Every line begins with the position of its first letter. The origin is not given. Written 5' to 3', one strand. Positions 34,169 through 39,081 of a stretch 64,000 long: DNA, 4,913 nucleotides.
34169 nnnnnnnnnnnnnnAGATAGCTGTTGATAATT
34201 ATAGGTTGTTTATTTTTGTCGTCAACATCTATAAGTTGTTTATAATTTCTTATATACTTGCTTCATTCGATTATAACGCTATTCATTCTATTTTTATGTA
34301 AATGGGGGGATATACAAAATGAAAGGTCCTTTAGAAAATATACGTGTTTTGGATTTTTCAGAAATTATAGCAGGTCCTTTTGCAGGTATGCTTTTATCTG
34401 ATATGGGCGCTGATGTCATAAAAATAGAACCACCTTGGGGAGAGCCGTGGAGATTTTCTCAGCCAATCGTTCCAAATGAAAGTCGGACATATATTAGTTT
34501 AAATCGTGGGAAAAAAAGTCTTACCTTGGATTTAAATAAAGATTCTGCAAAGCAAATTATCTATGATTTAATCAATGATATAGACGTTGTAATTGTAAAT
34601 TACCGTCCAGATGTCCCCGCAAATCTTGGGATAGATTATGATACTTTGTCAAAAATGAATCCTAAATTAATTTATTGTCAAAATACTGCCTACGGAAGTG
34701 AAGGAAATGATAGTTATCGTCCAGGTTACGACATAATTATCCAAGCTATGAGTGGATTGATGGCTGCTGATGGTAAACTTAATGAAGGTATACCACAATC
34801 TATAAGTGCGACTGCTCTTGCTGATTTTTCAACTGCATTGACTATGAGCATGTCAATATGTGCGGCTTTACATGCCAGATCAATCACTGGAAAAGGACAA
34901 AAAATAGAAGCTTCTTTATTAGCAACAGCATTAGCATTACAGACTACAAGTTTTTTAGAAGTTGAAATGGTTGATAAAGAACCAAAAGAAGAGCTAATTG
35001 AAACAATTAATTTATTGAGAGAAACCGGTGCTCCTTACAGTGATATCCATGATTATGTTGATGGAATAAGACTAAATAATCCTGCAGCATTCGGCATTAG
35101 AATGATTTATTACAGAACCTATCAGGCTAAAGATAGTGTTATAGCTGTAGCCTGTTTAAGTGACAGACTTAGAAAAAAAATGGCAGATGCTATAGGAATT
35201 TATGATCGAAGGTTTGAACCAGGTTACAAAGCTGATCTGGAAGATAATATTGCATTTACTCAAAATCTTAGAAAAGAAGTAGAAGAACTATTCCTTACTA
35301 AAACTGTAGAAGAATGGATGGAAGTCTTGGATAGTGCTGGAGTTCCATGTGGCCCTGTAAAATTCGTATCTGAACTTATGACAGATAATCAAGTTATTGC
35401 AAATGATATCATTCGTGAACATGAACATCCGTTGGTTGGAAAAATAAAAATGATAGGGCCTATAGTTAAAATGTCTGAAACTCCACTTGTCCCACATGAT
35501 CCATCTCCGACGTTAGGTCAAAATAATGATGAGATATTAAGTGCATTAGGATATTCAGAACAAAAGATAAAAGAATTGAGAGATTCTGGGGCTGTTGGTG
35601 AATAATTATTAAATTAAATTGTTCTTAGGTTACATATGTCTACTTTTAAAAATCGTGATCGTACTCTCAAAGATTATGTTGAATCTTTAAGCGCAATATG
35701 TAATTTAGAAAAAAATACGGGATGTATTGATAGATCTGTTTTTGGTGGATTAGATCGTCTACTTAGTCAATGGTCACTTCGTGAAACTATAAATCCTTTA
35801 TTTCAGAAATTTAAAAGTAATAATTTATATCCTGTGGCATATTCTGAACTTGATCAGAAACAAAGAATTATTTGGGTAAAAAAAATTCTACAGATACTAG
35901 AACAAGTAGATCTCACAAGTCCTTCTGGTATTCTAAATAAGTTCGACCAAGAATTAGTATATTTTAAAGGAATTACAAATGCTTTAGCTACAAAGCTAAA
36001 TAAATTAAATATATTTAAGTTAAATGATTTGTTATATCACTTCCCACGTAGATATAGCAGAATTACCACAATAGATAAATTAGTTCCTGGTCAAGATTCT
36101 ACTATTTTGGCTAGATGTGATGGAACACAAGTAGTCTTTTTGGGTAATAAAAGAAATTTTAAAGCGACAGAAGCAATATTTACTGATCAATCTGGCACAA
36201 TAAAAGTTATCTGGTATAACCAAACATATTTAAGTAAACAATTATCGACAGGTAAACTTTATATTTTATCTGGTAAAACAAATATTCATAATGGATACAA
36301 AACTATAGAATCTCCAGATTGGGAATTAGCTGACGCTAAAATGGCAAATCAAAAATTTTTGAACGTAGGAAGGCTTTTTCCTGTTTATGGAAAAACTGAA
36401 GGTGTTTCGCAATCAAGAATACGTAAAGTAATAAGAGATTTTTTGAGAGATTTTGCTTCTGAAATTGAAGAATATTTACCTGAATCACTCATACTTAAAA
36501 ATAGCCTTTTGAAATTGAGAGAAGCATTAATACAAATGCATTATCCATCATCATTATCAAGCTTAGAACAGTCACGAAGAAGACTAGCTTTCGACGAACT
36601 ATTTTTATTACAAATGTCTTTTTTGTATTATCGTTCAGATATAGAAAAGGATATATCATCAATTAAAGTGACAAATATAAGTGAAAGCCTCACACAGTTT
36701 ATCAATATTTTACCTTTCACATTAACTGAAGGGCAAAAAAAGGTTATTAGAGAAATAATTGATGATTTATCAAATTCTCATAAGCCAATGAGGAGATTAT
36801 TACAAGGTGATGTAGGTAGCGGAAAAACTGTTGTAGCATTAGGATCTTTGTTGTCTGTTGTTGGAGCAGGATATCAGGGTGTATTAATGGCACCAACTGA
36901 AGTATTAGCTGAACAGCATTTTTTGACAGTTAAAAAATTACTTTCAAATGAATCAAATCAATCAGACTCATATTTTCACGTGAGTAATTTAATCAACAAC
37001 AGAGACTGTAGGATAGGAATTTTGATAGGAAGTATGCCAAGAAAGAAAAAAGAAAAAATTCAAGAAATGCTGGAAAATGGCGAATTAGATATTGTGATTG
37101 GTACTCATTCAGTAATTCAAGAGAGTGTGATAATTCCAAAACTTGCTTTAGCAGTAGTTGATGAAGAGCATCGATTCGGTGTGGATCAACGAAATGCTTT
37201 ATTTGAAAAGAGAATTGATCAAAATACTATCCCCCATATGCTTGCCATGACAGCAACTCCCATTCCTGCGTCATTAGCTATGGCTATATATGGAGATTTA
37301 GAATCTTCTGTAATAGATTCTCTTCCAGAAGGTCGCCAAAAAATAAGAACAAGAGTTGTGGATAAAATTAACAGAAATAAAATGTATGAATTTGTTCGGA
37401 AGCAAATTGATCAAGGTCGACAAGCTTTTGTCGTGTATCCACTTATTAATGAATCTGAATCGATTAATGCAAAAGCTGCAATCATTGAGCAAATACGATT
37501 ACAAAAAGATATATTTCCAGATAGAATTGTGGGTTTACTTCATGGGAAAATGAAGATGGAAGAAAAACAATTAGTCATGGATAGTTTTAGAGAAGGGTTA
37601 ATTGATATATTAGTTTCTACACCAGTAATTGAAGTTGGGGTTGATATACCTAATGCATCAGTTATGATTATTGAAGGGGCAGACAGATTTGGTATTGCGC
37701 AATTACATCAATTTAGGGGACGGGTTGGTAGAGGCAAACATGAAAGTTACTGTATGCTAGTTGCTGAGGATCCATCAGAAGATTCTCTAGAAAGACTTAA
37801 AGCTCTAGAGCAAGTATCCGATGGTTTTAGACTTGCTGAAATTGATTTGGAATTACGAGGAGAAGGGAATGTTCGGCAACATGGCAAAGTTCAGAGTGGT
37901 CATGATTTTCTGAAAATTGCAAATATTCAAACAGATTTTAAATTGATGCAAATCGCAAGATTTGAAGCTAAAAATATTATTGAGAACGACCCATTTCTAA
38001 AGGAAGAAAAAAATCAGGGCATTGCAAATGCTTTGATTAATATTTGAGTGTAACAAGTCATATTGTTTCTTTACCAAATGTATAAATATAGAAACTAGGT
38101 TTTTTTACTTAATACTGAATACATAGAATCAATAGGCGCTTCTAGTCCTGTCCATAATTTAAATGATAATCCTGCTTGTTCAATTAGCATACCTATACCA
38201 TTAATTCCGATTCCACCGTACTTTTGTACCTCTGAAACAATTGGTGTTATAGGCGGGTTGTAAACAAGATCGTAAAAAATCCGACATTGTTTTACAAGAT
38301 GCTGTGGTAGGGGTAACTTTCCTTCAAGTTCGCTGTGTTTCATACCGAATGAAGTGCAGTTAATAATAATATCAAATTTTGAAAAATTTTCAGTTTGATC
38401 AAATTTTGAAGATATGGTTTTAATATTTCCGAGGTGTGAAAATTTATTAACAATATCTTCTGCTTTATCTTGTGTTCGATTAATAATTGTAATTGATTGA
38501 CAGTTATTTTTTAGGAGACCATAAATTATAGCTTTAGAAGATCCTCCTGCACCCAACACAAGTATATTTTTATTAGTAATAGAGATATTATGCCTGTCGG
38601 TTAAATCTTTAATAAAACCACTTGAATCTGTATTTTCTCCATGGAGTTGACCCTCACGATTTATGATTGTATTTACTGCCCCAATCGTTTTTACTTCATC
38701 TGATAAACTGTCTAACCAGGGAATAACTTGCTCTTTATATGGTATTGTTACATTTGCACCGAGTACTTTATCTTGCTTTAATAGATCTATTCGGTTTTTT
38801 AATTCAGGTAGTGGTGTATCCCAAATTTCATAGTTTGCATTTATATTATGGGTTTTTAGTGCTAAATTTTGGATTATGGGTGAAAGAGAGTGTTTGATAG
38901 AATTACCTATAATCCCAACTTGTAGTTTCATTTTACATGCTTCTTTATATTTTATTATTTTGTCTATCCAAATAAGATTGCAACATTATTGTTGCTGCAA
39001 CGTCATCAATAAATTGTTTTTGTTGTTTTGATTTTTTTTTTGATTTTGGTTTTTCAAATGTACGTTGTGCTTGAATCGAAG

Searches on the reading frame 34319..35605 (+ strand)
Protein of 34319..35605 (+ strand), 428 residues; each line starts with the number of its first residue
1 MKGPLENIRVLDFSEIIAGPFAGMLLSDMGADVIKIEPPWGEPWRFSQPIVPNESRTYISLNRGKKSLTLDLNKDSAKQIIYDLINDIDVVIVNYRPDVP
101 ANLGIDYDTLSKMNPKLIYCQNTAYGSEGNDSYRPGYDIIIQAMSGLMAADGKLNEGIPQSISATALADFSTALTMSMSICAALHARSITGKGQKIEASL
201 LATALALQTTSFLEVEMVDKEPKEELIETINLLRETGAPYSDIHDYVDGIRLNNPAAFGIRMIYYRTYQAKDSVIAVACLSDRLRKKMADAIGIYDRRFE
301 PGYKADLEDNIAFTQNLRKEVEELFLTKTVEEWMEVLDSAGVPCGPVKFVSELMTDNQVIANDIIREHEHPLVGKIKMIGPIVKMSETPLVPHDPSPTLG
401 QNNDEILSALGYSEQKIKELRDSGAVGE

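Call 3: search_protein_families(library=pfam, proteins=[window:34319-35605:+], max_evalue=0.01)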
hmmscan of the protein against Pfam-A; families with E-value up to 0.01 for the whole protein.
window:34319-35605:+ (428 aa): 2 families
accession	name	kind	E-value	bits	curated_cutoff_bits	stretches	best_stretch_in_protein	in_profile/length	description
PF02515.22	CoA_transf_3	-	1.6e-100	337.2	23.3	1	5-403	1-366/366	CoA-transferase family III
PF18017.8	SAM_4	-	0.0025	18.3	23.6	0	327-362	5-40/84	SAM domain (Sterile alpha motif)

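Call 4: search_protein_families(library=ncbifam, proteins=[window:34319-35605:+], max_evalue=0.01)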
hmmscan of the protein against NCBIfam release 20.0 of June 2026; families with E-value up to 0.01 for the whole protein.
window:34319-35605:+ (428 aa): 7 families
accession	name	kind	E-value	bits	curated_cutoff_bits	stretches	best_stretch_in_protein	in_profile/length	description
NF052585.1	SucGlutTfsCaiB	equivalog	5.1e-59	199.8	750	2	2-209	5-218/394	succinate--glutarate CoA-transferase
NF003809.0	PRK05398.1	subfamily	6.1e-59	199.6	442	1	2-426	2-416/416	formyl-CoA transferase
NF041294.1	Scnl_mescCoAtase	equivalog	5.4e-58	197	700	2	4-213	3-219/381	succinyl-CoA:mesaconate CoA-transferase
TIGR03253.1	oxalate_frc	equivalog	2.6e-56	191.1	504.2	1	4-426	3-416/416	formyl-CoA transferase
NF008511.0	PRK11430.1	equivalog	2.4e-53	181.6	522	2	2-217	7-221/381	CoA:oxalate CoA-transferase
NF002914.1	PRK03525.1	equivalog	1e-35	123.5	413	2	3-207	8-205/400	L-carnitine CoA-transferase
TIGR04253.1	mesacon_CoA_iso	equivalog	1.7e-23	83.3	725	1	5-426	3-400/403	2-methylfumaryl-CoA isomerase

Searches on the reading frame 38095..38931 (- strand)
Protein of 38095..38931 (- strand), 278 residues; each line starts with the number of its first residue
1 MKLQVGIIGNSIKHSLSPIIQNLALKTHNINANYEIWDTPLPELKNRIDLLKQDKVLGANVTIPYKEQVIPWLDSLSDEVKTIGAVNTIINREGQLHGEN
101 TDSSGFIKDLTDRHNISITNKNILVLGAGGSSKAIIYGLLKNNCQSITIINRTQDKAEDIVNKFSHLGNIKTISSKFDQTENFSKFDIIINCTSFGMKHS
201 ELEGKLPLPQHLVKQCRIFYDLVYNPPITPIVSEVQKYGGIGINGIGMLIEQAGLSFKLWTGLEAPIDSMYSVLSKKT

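Call 41: search_protein_families(library=pfam, proteins=[window:38095-38931:-], max_evalue=0.001)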
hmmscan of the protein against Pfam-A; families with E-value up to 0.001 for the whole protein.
window:38095-38931:- (278 aa): 6 families
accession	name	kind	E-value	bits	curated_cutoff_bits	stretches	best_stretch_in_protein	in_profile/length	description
PF08501.16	Shikimate_dh_N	-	7.4e-27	93.9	27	1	7-89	1-83/83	Shikimate dehydrogenase substrate binding domain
PF01488.26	Shikimate_DH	-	4.1e-12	46.8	24.3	1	117-194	9-84/138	Shikimate / quinate 5-dehydrogenase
PF18317.6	SDH_C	-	4.3e-10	39.6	25.8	1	245-274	1-30/31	Shikimate 5'-dehydrogenase C-terminal domain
PF03435.24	Sacchrp_dh_NADP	-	5e-05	24.1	25.1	1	123-193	1-76/129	Saccharopine dehydrogenase NADP binding domain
PF03807.23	F420_oxidored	-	0.00045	21.2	21.6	1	123-196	2-70/94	NADP oxidoreductase coenzyme F420-dependent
PF02558.23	ApbA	-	0.00064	19.8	22.2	0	123-193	1-74/150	Ketopantoate reductase PanE/ApbA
